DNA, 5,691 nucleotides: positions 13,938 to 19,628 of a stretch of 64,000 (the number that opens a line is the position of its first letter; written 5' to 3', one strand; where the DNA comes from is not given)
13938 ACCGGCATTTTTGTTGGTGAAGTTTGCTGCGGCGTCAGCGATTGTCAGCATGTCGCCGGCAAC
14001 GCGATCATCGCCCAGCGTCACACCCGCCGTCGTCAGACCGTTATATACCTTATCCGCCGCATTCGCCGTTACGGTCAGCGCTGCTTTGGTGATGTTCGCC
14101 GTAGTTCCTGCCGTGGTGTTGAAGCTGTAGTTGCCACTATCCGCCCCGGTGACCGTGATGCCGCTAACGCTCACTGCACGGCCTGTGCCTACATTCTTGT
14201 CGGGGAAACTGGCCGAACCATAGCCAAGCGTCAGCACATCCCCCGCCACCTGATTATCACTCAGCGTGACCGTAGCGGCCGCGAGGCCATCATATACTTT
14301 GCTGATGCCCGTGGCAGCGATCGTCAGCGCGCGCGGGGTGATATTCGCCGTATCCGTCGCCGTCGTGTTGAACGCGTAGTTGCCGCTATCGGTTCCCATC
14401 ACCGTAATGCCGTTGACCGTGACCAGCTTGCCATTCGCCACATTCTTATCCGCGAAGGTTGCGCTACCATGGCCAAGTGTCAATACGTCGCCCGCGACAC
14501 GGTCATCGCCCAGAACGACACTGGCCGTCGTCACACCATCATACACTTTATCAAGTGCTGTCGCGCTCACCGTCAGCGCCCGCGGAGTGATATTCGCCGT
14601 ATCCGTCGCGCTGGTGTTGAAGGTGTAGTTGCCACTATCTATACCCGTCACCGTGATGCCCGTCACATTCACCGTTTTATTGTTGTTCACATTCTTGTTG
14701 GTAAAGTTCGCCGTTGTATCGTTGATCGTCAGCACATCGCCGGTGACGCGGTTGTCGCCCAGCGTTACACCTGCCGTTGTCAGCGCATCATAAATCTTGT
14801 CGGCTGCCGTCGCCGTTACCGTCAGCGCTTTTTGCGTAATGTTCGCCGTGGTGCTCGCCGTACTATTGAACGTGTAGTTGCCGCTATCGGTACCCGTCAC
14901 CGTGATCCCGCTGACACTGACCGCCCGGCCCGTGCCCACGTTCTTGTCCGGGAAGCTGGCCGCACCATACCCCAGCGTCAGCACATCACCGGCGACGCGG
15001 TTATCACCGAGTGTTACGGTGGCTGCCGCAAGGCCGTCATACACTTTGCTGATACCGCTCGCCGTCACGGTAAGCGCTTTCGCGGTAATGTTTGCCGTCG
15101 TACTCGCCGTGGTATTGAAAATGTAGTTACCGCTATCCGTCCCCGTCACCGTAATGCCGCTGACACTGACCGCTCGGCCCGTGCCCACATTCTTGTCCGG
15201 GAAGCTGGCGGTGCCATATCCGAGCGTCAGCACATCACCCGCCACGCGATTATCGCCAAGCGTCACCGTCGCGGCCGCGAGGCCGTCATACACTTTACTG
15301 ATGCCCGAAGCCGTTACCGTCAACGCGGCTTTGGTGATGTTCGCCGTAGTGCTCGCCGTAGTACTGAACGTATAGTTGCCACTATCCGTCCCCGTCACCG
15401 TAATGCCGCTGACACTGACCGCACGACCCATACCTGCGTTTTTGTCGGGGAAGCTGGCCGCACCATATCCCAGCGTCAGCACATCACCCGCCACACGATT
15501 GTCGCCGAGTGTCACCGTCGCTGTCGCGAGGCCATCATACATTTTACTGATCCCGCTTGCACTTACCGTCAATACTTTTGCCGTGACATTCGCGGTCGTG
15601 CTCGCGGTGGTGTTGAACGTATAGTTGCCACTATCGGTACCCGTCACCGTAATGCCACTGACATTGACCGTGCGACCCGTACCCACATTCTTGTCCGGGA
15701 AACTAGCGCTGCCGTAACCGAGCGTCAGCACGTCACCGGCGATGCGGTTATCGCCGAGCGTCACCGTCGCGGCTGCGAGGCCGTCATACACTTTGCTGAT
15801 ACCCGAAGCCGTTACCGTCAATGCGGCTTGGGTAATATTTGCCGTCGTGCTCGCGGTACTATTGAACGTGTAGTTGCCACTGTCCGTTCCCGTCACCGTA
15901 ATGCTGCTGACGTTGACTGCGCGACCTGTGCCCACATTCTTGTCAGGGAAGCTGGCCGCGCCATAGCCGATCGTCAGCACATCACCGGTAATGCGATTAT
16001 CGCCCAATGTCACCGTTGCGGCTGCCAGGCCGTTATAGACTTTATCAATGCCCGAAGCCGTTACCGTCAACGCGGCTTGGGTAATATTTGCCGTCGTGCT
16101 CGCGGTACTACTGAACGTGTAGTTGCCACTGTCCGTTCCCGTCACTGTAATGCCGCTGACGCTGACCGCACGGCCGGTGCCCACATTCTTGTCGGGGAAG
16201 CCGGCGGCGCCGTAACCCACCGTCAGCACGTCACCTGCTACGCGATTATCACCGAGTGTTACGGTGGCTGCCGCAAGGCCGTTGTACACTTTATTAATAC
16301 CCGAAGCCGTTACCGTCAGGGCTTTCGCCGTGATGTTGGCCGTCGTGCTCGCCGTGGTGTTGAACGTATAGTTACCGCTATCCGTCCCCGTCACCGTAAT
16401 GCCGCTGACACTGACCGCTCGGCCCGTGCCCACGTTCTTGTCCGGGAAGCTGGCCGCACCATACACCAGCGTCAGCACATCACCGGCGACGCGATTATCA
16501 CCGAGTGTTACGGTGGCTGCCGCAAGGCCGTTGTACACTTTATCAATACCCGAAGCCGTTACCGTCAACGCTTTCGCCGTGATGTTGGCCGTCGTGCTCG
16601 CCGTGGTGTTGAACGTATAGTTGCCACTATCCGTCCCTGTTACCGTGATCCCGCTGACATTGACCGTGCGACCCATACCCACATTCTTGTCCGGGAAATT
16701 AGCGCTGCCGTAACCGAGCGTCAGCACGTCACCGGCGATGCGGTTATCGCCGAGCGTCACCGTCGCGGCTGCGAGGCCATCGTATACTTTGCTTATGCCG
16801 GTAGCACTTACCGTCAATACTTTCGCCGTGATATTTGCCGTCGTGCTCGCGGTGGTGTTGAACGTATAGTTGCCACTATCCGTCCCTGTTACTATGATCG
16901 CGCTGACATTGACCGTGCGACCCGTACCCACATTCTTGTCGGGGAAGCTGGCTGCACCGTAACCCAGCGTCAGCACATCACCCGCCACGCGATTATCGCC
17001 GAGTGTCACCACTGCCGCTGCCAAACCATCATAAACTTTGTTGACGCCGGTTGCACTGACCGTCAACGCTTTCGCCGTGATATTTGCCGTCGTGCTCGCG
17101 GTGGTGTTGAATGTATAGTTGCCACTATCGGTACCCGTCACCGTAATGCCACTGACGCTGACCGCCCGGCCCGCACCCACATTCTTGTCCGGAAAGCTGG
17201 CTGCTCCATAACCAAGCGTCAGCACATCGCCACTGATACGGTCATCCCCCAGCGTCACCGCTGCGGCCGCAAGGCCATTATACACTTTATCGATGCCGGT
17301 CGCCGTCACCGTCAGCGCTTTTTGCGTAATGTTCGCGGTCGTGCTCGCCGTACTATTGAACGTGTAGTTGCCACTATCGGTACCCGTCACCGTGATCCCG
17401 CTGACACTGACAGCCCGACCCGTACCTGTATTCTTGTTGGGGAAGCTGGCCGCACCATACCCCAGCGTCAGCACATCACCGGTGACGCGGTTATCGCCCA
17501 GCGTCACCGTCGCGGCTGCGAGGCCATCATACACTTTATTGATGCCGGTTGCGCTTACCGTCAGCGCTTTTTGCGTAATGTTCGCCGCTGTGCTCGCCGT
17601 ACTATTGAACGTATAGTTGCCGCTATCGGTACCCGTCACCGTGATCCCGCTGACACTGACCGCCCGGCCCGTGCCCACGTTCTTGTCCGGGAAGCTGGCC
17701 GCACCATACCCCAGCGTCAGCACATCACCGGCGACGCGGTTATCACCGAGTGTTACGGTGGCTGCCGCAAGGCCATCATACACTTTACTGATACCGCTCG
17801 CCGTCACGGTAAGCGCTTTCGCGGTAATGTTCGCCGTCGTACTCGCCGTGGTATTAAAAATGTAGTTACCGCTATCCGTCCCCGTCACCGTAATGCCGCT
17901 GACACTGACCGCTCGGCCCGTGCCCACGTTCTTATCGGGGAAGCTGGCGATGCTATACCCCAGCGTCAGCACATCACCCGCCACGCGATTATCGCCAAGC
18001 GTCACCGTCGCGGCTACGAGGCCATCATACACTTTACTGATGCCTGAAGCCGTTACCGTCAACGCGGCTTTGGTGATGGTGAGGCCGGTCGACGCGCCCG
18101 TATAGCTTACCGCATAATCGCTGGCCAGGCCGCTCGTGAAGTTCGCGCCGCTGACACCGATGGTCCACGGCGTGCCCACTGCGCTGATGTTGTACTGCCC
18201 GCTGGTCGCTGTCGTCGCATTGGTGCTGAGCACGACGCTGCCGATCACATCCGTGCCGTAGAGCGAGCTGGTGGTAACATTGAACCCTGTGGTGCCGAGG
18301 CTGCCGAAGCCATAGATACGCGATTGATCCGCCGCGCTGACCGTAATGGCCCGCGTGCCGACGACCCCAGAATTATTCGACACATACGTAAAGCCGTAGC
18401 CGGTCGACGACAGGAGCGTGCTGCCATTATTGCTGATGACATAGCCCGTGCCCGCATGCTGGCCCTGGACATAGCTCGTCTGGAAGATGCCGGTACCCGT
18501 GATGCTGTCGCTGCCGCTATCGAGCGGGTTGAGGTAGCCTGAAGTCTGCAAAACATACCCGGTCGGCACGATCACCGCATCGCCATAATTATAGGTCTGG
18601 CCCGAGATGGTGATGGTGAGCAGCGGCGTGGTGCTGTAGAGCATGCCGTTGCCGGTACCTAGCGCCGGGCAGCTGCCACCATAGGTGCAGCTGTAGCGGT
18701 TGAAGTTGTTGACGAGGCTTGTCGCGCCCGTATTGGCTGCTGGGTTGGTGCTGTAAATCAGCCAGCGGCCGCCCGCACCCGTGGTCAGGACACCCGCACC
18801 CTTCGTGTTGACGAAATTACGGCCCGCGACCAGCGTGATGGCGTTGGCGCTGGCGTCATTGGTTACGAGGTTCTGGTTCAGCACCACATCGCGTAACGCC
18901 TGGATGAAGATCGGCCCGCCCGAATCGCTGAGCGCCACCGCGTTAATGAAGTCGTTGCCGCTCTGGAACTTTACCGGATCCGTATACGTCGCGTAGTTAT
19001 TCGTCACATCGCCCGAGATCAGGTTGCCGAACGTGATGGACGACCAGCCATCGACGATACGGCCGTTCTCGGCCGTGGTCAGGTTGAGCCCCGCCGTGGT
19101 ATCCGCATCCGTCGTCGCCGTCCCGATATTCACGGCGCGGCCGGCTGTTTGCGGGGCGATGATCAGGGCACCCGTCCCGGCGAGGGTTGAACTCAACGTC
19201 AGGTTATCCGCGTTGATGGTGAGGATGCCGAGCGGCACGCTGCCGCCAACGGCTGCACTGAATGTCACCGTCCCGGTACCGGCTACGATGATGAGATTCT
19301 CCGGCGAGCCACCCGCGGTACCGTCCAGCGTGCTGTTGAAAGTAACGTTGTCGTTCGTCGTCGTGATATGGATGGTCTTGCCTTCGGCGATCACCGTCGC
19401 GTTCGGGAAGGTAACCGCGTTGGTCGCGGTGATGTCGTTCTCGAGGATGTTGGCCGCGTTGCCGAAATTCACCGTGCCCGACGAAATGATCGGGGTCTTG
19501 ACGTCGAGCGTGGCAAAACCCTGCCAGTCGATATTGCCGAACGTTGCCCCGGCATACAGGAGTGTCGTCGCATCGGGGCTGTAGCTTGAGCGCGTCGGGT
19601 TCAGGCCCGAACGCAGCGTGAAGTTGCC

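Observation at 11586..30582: Two-partner secretion locus encoding a 5,681-aa repeat adhesin next to tRNA-Arg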

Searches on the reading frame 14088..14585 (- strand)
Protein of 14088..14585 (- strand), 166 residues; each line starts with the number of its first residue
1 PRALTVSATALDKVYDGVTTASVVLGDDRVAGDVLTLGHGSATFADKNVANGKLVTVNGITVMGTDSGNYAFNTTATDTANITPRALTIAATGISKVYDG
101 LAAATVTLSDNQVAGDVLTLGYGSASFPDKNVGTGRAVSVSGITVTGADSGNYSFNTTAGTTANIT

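Call 56: predict_structure(alignment_id=A3)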
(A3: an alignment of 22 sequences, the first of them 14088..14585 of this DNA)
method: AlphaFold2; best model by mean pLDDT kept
length: 166 residues; sequences in the alignment: 22
mean_pLDDT: 34.2   pTM: 0.24
mean pLDDT of the five models: 34.2, 33.9, 31.3, 30.8, 28.8
residues with pLDDT >= 90: 0; 70-90: 0; 50-70: 0; < 50: 166
segments of 3 or more residues with pLDDT < 50: 1-166
pLDDT, mean of each block of 10 residues (from residue 1): 33 31 36 36 34 36 34 29 29 28 36 37 35 39 41 37 26
secondary structure, 60 per line:
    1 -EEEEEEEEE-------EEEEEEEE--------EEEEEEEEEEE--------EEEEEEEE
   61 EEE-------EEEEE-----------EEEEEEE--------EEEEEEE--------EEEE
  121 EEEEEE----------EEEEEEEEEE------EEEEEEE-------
elements in order: E2-10 E18-25 E34-44 E53-63 E71-75 E87-93 E102-108 E117-126 E137-146 E153-159

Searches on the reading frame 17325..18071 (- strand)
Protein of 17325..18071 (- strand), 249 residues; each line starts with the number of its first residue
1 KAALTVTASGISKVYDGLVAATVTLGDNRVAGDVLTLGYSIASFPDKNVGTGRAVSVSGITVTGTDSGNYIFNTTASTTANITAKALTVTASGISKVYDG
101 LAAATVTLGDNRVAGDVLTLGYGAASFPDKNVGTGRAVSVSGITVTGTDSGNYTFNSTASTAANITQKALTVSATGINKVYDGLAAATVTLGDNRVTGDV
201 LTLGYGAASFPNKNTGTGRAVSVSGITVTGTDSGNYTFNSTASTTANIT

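Call 28: search_solved_structures(query=window:17325-18071:-, max_evalue=1)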
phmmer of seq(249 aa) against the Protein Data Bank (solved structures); distinct sequences matched with E-value up to 1: 0.

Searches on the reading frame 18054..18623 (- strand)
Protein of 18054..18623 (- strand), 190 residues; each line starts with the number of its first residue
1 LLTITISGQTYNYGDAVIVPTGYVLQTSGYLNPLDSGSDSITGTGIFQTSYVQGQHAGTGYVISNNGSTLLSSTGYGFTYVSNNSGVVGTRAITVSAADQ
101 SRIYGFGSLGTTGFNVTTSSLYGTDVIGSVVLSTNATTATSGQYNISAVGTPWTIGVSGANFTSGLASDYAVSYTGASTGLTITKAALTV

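Call 45: search_protein_families(library=pfam, proteins=[window:18054-18623:-], max_evalue=1)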
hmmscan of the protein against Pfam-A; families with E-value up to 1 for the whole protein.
seq(190 aa): 1 family
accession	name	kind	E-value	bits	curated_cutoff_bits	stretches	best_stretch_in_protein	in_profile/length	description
PF18676.6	MBG_2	-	0.0012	19.8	25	1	93-150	1-56/72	MBG domain (YGX type)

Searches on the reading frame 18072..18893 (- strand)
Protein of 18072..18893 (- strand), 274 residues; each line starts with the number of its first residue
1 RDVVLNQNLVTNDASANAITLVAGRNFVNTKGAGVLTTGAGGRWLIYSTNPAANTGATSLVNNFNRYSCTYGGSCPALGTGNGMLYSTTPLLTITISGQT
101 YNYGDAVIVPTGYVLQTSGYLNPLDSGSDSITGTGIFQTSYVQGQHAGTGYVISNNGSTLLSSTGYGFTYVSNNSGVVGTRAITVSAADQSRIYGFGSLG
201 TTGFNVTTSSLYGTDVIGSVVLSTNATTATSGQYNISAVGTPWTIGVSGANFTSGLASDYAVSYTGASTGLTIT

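Call 73: find_related_loci(query=window:18072-18893:-, collection=metagenome_contigs, flank=10000)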
Query seq(274 aa) (274 aa) in metagenome_contigs; peptide patterns used: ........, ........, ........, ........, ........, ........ (x = any residue, [..] = any of these).
136 stretches matched a pattern; 1 encode a relative of the query (tblastn E <= 1e-3); 1 distinct loci.
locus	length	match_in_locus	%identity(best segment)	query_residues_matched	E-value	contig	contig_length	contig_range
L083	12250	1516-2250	44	18-272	7e-42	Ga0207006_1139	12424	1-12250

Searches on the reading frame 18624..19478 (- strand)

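Call 45: search_protein_families(library=pfam, proteins=[window:18624-19478:-], max_evalue=1)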
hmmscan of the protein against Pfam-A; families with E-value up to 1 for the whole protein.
seq(285 aa): 1 family
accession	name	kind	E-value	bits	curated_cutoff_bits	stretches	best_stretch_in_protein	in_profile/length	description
PF11869.14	DUF3389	-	0.019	15.5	25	0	200-230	21-52/75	Protein of unknown function (DUF3389)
